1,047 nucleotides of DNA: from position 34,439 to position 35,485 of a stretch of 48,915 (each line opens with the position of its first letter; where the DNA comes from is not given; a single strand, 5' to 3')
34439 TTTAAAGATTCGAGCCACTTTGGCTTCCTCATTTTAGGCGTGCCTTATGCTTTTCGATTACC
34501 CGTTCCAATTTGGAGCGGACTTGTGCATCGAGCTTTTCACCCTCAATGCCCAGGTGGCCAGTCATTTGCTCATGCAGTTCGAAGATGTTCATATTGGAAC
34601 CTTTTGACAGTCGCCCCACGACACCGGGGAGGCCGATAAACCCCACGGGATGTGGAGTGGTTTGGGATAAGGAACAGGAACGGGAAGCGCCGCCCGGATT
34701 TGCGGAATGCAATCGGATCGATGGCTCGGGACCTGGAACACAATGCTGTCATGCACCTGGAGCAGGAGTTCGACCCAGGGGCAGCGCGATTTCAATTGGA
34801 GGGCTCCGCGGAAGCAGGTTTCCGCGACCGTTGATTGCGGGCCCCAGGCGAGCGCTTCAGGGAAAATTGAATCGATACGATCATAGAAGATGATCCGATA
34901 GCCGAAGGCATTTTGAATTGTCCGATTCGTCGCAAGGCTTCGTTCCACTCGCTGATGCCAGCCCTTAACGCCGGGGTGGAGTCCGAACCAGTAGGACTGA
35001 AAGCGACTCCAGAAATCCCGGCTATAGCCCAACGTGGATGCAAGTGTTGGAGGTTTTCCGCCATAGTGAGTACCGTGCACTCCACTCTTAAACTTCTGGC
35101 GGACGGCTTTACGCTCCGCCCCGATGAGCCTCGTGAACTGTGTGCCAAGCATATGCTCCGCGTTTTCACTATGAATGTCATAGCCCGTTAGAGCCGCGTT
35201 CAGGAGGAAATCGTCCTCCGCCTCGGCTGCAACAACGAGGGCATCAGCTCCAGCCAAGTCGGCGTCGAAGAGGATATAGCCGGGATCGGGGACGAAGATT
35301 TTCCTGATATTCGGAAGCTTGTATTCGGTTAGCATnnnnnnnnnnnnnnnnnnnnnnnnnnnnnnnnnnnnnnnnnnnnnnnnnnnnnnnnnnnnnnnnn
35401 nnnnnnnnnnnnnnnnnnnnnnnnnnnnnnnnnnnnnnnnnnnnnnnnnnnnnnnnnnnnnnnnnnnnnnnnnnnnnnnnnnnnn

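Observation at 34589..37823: Family A DNA polymerase split at the NLQNIP/motif A linker by a dUTPase plus winged-helix cassette, with an N-terminal UDG-like domain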

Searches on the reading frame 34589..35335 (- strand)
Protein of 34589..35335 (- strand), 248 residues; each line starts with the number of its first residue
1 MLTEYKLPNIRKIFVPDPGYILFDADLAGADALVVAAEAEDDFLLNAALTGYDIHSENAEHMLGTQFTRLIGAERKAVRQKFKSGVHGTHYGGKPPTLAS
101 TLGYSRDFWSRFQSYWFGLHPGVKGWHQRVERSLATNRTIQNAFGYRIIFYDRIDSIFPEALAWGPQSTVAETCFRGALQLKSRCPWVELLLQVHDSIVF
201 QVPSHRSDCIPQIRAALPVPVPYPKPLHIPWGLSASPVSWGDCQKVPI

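Call 3: search_protein_families(library=pfam, proteins=[window:34589-35335:-], max_evalue=0.01)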
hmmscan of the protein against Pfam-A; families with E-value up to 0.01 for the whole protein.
window:34589-35335:- (248 aa): 1 family
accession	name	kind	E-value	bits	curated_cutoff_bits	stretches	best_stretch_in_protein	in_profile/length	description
PF00476.26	DNA_pol_A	-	3.2e-19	69.6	34.3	1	9-208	140-347/381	DNA polymerase family A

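Call 6: search_dna_similar(query=window:34589-35335:-, collection=phages, mode=protein, max_rows=30)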
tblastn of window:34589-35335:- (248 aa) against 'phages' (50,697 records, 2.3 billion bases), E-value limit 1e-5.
Records with a match: 11; places in all: 11; records where one place covers at least 80% of the query: 8.
Best place of each record, by identity: <60% 11.
By first word of the organism name: Acinetobacter 2; Microbacterium 2; Bacteriophage 1; Microcystis 1; Vibrio 1; Desulfofustis 1; Enterococcus 1; Curtobacterium 1; Caulobacter 1.
By host as written in the record: - 4; Microbacterium foliorum 2; Microcystis elabens 1; Vibrio splendidus 1; Enterococcus faecalis 1; Curtobacterium flaccumfaciens NRRL B-729 SEA 1; Caulobacter sp. 1.
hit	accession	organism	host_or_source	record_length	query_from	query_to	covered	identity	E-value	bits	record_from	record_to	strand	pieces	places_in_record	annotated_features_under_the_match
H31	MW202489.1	Bacteriophage sp.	Manatee Spring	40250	4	244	97%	38.7%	6e-39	149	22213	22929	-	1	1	DNA polymerase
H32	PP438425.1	Microcystis phage Mel-JY34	Microcystis elabens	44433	7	244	96%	38.7%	1e-42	159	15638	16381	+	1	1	DNA polymerase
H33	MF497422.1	Vibrio phage vB_VspS_VS-ABTNL-3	Vibrio splendidus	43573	6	244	96%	33.3%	9e-24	105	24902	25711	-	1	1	DNA polymerase I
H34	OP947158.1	Desulfofustis phage LS06-2018-MD01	-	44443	9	243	95%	26.0%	5e-11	68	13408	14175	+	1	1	DNA polymerase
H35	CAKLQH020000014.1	Acinetobacter phage MD-2021a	not known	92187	10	243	94%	25.3%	1e-7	58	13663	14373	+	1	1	polA: DNA polymerase I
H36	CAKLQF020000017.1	Acinetobacter phage MD-2021a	not known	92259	10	243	94%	25.3%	1e-7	58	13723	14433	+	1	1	polA: DNA polymerase I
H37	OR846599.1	Enterococcus phage Efs 1-1-1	Enterococcus faecalis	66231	10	243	94%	25.1%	6e-8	59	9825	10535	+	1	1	record has no annotation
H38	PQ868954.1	Curtobacterium phage CliffHanger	Curtobacterium flaccumfaciens NRRL ...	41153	10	217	84%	27.3%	5e-8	59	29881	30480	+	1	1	44: DNA polymerase I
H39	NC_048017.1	Microbacterium phage Eden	Microbacterium foliorum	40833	44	212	68%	27.2%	1e-6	55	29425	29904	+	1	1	40: DNA polymerase I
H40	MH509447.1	Microbacterium phage Eden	Microbacterium foliorum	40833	44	212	68%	27.2%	1e-6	55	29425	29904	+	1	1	40: DNA polymerase I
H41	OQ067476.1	Caulobacter phage Kuura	Caulobacter sp.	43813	77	225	60%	30.2%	9e-11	67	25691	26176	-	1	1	DNA polymerase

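Call 15: search_protein_families(library=phrogs, proteins=[window:34589-35335:-], max_evalue=0.1)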
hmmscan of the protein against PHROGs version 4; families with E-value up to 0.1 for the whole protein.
window:34589-35335:- (248 aa): 5 families
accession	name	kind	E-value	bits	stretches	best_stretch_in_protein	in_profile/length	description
phrog_17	-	DNA, RNA and nucleotide metabolism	5.9e-23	81.8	1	10-243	996-1233/1445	DNA polymerase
phrog_2573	-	DNA, RNA and nucleotide metabolism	4.2e-12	46.9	1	10-145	5-160/336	DNA polymerase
phrog_5995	-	DNA, RNA and nucleotide metabolism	3e-06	28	1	86-155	1-70/236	DNA polymerase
phrog_10285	-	DNA, RNA and nucleotide metabolism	4.3e-06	27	1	9-124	44-161/321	DNA polymerase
phrog_23226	-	DNA, RNA and nucleotide metabolism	0.00039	20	1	76-128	415-468/611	DNA polymerase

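Call 42: search_protein_representatives(protein=window:34592-35335:-)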
Query: 248 residues. Proteins with E-value up to 0.001 (for the whole library): 5920; up to 1e-10: 1342; up to 1e-30: 328. The best 150 are listed.
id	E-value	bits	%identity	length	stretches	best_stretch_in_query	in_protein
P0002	1.6e-82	293.0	58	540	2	86-247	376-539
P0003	4.8e-74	265.2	56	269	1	3-246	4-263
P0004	2.8e-71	256.1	52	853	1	4-242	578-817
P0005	8.9e-68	244.7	50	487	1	6-245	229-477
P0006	3.7e-67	242.6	50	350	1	9-243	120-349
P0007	4.2e-67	242.5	48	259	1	2-246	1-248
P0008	7.9e-67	241.5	52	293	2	77-244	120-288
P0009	1.8e-66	240.4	50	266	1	6-245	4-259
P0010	2.0e-63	230.4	50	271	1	6-244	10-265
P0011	9.7e-63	228.1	48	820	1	5-246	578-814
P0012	5.0e-60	219.2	46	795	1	3-243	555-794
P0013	9.8e-60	218.3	48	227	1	22-245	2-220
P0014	1.6e-59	217.6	48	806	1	5-247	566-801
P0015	3.2e-59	216.6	46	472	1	5-246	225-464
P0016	3.3e-59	216.5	47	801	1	4-244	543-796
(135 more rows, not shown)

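Call 48: list_cluster_members(proteins=[P0001, window:34592-35335:-, window:35621-36073:-])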
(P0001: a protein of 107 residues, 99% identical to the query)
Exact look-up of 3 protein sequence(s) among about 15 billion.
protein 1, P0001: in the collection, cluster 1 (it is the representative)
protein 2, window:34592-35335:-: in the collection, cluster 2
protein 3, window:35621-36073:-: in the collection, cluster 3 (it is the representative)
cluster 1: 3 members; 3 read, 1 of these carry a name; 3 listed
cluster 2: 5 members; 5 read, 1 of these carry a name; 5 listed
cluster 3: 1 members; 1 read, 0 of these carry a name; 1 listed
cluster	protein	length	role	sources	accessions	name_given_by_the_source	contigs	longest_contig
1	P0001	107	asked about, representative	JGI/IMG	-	-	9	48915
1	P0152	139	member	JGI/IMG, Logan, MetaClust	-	\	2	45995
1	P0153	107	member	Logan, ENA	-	-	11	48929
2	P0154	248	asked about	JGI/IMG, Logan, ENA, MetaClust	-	\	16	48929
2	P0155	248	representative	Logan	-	-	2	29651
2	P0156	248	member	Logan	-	-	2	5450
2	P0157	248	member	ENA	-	-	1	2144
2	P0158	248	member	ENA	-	-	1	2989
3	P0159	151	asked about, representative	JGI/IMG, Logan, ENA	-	-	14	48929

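Call 49: find_encoding_contigs(protein=window:34589-35335:-, flank=4000, max_places=10)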
Protein window:34589-35335:- (248 aa): 21 contigs read that carry it; 4 places shown.
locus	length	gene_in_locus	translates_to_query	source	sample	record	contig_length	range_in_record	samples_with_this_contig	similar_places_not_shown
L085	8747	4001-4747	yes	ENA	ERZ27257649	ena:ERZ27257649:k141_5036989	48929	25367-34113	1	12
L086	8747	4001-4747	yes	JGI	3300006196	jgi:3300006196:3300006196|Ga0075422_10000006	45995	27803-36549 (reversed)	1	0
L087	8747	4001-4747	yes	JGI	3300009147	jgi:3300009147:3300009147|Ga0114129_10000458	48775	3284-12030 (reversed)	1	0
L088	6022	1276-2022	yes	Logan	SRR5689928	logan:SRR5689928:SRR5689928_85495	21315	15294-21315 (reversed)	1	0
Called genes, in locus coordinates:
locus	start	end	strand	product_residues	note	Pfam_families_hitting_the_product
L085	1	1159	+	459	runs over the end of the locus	PF02195:ParB_N, PF01170:UPF0020 (faint), PF02384:N6_Mtase (faint), PF03602:Cons_hypoth95 (faint), PF01555:N6_N4_Mtase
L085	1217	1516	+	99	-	-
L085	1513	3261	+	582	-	PF03167:UDG, PF01612:DNA_pol_A_exo1, PF00476:DNA_pol_A (faint)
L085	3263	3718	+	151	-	PF00692:dUTPase, PF22769:DCD (weak)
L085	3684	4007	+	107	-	-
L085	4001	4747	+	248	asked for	PF00476:DNA_pol_A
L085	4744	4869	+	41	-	-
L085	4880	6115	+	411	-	PF13148:DUF3987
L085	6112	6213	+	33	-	-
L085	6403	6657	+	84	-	-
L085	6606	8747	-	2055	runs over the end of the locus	-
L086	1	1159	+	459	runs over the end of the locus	PF02195:ParB_N, PF01170:UPF0020 (faint), PF02384:N6_Mtase (faint), PF03602:Cons_hypoth95 (faint), PF01555:N6_N4_Mtase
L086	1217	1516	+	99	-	-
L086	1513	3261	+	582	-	PF03167:UDG, PF01612:DNA_pol_A_exo1, PF00476:DNA_pol_A (faint)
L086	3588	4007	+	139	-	-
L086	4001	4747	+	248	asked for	PF00476:DNA_pol_A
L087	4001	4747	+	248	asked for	PF00476:DNA_pol_A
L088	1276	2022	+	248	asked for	PF00476:DNA_pol_A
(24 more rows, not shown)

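Call 60: find_homologous_proteins(query=window:34592-35335:-, max_evalue=1e-20)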
Query window:34592-35335:- (248 aa): 1210 proteins with E <= 1e-20 among 1816 candidates; the best 120 are listed.
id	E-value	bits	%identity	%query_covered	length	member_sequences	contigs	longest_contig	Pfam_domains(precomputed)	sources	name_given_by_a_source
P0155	2.9e-154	530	91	100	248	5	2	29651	PF00476.27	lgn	-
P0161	7.7e-125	433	73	100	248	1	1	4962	PF00476.27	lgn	-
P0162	9.9e-101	354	64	98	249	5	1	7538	PF00476.27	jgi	jgi:DNA polymerase-1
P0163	3.4e-96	339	59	100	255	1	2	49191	PF00476.27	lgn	-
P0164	7.2e-96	338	61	99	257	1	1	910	PF00476.27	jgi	jgi:DNA polymerase I-like protein with 3'-5' exonuclease and polymerase domains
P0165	7.8e-96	338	60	98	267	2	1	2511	PF00476.27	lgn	-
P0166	4.6e-95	336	60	98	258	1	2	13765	PF00476.27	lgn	-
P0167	1.5e-94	334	59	100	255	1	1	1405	PF00476.27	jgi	jgi:DNA polymerase I-like protein with 3'-5' exonuclease and polymerase domains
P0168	2.1e-94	334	59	98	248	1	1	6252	PF00476.27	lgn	-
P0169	4.2e-94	333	60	98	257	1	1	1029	PF00476.27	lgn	-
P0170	9.2e-94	331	59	100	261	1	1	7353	PF00476.27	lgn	-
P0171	5.1e-93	329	60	97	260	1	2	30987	PF00476.27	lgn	-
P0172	5.3e-93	329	59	98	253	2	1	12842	PF00476.27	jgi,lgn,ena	-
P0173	4.3e-92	326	60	97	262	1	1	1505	PF00476.27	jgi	jgi:DNA polymerase I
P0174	7.8e-92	325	60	97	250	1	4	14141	PF00476.27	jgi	jgi:DNA polymerase-1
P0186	8.2e-89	315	59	97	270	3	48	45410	PF00476.27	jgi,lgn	jgi:DNA polymerase-1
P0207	4.1e-86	306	59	97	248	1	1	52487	PF00476.27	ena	-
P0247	7.2e-82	293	54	97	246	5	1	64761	PF00476.27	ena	-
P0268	1.1e-80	289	54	99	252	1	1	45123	PF00476.27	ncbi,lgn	-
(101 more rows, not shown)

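Call 61: find_encoding_contigs(protein=P0268, flank=4500, max_places=3)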
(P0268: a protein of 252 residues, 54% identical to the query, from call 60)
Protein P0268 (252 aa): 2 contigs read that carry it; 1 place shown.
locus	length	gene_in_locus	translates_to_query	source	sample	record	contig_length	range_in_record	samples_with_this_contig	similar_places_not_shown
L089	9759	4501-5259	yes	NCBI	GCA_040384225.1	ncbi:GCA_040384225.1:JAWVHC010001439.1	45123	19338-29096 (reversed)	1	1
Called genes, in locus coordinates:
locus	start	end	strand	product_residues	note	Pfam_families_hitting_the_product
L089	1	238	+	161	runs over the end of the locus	-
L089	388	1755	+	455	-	PF02195:ParB_N (faint), PF01555:N6_N4_Mtase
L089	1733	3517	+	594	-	PF03167:UDG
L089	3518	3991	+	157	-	PF00692:dUTPase, PF22769:DCD (weak)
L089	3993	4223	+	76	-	-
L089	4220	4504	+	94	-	-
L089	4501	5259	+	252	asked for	PF00476:DNA_pol_A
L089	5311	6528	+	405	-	PF13148:DUF3987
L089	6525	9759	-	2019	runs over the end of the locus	-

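Call 62: find_encoding_contigs(protein=P0186, flank=4500, max_places=3)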
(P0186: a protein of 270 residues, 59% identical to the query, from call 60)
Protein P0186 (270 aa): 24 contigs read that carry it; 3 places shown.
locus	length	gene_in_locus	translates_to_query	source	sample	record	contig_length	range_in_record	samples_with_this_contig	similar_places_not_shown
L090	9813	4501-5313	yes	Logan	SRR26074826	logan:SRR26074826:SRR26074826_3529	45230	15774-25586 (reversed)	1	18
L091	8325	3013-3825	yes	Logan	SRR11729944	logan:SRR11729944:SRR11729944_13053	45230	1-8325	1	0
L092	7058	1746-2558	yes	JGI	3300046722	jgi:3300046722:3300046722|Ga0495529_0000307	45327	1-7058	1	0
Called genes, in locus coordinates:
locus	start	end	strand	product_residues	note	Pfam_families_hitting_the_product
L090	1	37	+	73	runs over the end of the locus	-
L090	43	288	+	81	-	-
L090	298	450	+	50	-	-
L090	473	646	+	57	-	-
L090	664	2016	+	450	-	PF02195:ParB_N (weak), PF01555:N6_N4_Mtase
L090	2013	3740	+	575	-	PF03167:UDG, PF01612:DNA_pol_A_exo1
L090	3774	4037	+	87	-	PF11753:DUF3310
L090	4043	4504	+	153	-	PF00692:dUTPase, PF22769:DCD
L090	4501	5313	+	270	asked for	PF00476:DNA_pol_A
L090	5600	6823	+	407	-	PF13148:DUF3987 (weak)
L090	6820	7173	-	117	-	-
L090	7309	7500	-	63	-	-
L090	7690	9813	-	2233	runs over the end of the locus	-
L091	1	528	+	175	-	?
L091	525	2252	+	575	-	PF03167:UDG, PF01612:DNA_pol_A_exo1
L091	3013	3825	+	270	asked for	PF00476:DNA_pol_A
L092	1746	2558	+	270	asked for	PF00476:DNA_pol_A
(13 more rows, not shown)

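Call 63: find_encoding_contigs(protein=P0247, flank=4500, max_places=3)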
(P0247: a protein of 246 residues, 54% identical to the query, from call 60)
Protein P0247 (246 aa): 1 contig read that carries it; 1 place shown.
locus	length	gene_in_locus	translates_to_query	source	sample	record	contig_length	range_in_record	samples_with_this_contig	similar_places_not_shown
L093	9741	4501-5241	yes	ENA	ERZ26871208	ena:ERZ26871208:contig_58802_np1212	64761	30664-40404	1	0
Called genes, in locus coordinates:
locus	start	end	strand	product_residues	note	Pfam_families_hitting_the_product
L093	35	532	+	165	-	-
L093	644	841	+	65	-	-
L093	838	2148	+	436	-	PF02195:ParB_N, PF01555:N6_N4_Mtase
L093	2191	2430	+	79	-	PF03167:UDG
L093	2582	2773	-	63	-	-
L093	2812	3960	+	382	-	PF01612:DNA_pol_A_exo1 (weak)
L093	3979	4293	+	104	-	-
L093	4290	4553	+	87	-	-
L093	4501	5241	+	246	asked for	PF00476:DNA_pol_A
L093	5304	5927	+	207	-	-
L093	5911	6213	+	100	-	-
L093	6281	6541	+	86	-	-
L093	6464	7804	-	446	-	-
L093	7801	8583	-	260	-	-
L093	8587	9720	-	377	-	-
